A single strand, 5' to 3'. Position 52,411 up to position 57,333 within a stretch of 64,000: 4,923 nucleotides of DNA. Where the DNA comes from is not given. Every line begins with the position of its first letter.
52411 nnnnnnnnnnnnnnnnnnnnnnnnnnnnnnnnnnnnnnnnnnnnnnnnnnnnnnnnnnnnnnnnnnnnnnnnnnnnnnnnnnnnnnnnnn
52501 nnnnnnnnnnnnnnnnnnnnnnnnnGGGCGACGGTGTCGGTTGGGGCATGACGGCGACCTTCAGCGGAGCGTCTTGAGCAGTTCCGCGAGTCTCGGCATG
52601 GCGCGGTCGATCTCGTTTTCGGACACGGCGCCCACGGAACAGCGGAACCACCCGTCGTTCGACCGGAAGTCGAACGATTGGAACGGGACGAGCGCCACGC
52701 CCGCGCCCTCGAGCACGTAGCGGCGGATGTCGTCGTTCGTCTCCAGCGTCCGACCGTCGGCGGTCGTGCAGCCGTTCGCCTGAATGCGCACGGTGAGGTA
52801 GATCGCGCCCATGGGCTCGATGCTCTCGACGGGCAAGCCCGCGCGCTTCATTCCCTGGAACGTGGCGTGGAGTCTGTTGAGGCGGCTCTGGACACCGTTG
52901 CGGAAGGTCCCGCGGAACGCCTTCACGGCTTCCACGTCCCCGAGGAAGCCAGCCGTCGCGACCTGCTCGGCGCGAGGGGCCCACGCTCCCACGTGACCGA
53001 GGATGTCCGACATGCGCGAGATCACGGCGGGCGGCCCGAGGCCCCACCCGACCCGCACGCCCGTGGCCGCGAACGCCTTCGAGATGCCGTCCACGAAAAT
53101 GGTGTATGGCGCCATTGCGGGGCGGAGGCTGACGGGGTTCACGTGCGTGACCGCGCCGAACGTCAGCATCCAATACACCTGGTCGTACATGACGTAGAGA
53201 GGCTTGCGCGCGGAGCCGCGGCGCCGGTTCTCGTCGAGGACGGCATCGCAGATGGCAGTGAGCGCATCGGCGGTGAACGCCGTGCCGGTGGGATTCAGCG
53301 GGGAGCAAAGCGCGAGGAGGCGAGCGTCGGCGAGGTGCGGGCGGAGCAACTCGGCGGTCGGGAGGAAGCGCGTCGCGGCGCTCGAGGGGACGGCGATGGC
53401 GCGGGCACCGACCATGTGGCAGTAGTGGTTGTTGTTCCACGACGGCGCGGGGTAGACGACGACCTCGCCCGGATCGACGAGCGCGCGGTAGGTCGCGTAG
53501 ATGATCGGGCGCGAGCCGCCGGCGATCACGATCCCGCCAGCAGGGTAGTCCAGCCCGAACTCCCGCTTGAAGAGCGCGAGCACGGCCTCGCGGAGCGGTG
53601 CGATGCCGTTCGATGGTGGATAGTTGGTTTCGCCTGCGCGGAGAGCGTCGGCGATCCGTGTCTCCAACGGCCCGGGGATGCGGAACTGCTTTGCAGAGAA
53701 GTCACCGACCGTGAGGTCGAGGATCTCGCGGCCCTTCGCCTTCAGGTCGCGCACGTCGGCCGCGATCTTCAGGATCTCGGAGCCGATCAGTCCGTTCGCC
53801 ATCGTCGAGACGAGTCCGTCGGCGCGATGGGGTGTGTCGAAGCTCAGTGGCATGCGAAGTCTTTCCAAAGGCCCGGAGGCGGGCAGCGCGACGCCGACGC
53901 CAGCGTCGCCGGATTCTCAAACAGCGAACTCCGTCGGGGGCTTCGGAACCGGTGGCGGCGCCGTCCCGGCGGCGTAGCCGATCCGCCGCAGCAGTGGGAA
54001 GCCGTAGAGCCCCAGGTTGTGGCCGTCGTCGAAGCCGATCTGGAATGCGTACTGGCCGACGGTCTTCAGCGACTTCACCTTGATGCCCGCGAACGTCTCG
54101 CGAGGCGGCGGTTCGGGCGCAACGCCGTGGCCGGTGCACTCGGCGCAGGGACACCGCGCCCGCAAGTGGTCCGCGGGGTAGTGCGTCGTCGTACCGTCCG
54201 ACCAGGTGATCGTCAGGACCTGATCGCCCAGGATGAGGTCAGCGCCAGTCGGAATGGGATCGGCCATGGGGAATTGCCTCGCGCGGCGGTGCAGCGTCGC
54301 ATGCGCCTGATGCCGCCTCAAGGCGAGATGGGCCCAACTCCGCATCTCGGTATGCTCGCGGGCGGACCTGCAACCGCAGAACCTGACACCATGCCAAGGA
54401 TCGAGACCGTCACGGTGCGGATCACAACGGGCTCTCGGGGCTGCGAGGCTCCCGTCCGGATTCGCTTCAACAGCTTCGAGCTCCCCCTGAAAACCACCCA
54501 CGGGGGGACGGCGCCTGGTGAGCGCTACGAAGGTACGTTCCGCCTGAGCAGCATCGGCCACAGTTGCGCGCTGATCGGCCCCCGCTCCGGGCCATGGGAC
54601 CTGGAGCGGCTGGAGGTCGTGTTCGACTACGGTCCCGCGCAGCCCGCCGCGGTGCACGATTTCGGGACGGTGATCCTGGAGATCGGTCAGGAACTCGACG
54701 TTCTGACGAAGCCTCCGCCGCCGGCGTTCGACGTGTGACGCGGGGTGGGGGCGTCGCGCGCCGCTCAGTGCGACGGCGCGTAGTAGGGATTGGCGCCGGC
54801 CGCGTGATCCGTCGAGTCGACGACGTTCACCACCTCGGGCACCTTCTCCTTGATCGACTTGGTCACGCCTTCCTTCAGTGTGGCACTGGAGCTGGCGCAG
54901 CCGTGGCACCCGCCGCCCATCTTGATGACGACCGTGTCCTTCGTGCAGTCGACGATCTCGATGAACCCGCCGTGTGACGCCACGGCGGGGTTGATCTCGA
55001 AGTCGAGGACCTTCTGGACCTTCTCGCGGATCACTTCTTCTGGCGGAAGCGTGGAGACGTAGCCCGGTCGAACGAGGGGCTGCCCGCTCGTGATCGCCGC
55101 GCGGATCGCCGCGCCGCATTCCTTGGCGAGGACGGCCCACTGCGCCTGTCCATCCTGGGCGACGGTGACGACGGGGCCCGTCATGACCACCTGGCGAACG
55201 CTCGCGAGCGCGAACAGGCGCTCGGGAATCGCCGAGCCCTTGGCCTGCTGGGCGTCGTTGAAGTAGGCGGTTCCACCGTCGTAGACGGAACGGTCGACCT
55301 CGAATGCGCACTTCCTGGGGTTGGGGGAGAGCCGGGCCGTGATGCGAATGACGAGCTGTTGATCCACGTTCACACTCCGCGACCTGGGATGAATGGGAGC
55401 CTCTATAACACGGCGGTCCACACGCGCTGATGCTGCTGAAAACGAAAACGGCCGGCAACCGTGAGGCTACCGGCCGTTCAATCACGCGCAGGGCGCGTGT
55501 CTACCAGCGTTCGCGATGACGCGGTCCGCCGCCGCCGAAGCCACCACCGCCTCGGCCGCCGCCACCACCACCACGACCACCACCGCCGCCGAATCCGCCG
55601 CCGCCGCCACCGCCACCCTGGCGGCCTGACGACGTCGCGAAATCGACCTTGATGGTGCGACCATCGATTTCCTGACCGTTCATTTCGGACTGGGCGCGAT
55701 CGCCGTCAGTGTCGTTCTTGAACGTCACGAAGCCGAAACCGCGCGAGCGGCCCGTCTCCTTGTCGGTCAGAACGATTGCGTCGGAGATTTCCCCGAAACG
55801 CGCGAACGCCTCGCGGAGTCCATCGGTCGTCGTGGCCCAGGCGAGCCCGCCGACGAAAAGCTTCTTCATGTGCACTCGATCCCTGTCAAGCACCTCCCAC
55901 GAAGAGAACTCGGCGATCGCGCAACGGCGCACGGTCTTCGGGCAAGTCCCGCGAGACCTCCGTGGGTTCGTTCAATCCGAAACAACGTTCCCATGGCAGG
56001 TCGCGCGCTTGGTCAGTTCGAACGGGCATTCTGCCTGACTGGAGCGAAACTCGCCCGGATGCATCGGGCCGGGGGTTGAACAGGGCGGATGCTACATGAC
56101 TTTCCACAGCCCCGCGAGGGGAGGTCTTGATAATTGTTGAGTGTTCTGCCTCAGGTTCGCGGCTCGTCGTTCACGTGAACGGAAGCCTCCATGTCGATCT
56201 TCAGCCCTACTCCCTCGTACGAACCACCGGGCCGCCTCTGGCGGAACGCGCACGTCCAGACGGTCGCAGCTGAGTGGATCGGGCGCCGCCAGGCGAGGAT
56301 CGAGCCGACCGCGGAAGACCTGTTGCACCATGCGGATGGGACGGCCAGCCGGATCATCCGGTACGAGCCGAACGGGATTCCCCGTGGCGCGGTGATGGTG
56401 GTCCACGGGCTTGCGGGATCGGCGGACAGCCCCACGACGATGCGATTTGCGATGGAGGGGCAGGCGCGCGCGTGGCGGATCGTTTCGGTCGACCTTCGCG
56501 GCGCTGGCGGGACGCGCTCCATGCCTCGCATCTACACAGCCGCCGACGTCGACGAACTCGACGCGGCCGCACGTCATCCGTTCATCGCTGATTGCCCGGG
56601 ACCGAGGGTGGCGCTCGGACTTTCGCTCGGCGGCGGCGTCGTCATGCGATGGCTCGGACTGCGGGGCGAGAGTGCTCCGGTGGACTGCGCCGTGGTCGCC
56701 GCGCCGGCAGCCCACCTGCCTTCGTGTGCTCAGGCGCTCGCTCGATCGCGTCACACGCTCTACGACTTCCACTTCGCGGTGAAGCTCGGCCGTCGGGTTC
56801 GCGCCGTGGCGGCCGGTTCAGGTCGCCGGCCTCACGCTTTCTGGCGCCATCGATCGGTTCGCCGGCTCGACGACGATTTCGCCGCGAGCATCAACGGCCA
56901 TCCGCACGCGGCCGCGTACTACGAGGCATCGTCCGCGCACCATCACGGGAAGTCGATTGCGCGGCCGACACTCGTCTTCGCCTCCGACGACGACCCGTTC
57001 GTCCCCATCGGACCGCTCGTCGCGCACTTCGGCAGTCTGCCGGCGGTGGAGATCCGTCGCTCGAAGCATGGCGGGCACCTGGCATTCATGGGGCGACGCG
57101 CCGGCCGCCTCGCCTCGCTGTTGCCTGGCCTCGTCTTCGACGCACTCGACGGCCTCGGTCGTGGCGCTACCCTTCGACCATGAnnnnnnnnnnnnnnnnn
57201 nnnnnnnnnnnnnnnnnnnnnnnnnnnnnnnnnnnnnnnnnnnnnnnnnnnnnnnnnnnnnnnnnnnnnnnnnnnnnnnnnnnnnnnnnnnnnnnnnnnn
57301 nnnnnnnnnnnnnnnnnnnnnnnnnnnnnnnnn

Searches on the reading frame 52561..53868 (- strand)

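Call 34: search_protein_families(library=pfam, proteins=[window:52561-53868:-], max_evalue=0.001)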
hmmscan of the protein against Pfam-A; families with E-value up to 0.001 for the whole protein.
window:52561-53868:- (435 aa): 1 family
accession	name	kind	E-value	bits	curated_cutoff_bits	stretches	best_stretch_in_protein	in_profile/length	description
PF00155.27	Aminotran_1_2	-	2.3e-36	126.2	19.7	1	49-426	3-360/361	Aminotransferase class I and II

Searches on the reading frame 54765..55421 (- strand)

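Call 34: search_protein_families(library=pfam, proteins=[window:54765-55421:-], max_evalue=0.001)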
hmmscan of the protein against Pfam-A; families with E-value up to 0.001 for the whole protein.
window:54765-55421:- (218 aa): 2 families
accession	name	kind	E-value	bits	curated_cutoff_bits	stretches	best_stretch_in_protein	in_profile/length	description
PF01106.22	NifU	-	1.3e-22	80.1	27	1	135-201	1-67/67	NifU-like domain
PF08712.16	Nfu_N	-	3.4e-12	46.7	27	1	28-113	2-88/88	Scaffold protein Nfu/NifU N terminal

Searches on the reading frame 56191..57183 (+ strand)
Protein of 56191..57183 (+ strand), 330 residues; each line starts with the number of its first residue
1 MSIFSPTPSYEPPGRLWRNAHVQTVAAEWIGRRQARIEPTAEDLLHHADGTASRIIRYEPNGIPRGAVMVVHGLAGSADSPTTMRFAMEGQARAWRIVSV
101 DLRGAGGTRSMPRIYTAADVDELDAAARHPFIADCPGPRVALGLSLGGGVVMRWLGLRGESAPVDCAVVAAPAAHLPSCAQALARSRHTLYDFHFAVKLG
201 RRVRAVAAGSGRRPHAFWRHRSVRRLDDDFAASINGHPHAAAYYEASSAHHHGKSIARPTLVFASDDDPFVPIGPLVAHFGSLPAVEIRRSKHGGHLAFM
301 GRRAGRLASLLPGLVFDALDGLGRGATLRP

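Call 34: search_protein_families(library=pfam, proteins=[window:56191-57183:+], max_evalue=0.001)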
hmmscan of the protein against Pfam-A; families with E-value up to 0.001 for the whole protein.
window:56191-57183:+ (330 aa): 3 families
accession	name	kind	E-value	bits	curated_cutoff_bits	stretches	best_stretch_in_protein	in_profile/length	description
PF00561.26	Abhydrolase_1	-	5.3e-13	49.6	25.8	1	67-300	2-242/245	alpha/beta hydrolase fold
PF12146.15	Hydrolase_4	-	4.2e-10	39.8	27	1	64-284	3-218/239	Serine aminopeptidase, S33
PF12697.13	Abhydrolase_6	-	6.2e-10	40.5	26.3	1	70-300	3-208/217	Alpha/beta hydrolase family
